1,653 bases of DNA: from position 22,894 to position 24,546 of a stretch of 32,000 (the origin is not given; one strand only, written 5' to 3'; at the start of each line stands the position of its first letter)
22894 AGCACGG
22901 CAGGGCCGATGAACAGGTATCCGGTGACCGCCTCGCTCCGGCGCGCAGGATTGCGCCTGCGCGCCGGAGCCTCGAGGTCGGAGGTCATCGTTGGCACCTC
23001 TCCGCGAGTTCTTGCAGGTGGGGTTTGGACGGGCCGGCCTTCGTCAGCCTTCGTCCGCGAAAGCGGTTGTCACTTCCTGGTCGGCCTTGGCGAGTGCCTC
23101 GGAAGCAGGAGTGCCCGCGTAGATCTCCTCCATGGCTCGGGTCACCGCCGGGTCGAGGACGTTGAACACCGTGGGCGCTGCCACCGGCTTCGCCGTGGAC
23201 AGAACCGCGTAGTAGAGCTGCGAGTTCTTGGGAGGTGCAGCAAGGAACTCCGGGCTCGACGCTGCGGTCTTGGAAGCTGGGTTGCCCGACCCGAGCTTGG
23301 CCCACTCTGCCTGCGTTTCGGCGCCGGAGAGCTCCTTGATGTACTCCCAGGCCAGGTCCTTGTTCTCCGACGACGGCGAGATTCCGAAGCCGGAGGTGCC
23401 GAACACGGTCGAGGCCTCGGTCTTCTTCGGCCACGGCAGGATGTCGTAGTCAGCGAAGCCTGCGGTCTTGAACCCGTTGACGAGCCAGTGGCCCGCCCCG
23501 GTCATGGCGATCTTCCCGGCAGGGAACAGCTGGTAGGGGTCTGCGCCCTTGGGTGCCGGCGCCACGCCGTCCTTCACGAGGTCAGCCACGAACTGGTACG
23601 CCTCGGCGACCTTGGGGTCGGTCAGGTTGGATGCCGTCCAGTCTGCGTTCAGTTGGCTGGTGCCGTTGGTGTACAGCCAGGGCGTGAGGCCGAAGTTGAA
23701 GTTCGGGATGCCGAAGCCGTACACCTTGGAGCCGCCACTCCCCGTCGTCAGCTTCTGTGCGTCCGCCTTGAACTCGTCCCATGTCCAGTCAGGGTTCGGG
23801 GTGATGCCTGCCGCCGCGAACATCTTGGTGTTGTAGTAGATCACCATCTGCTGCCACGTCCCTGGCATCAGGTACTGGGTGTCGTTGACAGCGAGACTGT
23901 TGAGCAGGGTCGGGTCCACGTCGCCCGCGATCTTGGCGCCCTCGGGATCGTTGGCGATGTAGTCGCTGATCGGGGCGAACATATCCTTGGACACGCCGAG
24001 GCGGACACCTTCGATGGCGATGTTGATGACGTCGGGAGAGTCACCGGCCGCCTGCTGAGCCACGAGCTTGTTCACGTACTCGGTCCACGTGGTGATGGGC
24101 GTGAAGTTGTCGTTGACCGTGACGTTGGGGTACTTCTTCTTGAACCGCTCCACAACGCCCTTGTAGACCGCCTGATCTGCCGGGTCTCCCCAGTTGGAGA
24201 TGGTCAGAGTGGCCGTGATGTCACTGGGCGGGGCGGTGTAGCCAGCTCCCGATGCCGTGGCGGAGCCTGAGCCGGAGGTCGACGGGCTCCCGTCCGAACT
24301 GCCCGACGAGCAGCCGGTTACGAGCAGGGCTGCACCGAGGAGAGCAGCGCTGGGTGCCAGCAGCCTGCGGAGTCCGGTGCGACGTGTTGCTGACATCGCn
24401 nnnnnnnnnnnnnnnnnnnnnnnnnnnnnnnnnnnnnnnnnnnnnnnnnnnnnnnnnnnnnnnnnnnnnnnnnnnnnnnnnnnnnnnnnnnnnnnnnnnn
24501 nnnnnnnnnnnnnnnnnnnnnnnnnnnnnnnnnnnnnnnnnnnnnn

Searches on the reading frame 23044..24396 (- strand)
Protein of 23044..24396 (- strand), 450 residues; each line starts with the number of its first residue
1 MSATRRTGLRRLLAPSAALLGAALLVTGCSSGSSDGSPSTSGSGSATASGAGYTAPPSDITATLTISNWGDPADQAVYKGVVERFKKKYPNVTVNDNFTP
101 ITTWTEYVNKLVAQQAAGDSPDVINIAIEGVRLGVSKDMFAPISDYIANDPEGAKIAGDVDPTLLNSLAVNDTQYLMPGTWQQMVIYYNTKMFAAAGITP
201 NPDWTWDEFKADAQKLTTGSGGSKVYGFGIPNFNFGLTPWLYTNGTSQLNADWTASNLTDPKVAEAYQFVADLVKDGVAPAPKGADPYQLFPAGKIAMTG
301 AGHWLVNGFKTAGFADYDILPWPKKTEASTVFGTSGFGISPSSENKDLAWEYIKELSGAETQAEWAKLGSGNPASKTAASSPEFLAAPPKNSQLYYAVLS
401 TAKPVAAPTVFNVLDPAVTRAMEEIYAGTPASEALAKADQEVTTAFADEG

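Call 53: search_protein_families(library=pfam, proteins=[window:23044-24396:-], max_evalue=0.001)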
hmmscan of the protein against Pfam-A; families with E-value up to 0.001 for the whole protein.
window:23044-24396:- (450 aa): 2 families
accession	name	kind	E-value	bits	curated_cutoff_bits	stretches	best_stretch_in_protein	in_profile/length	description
PF13416.11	SBP_bac_8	-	1.3e-37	130.5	27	1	81-387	2-274/279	Bacterial extracellular solute-binding protein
PF01547.30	SBP_bac_1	-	1.5e-34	120.8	26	1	72-363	4-307/307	Bacterial extracellular solute-binding protein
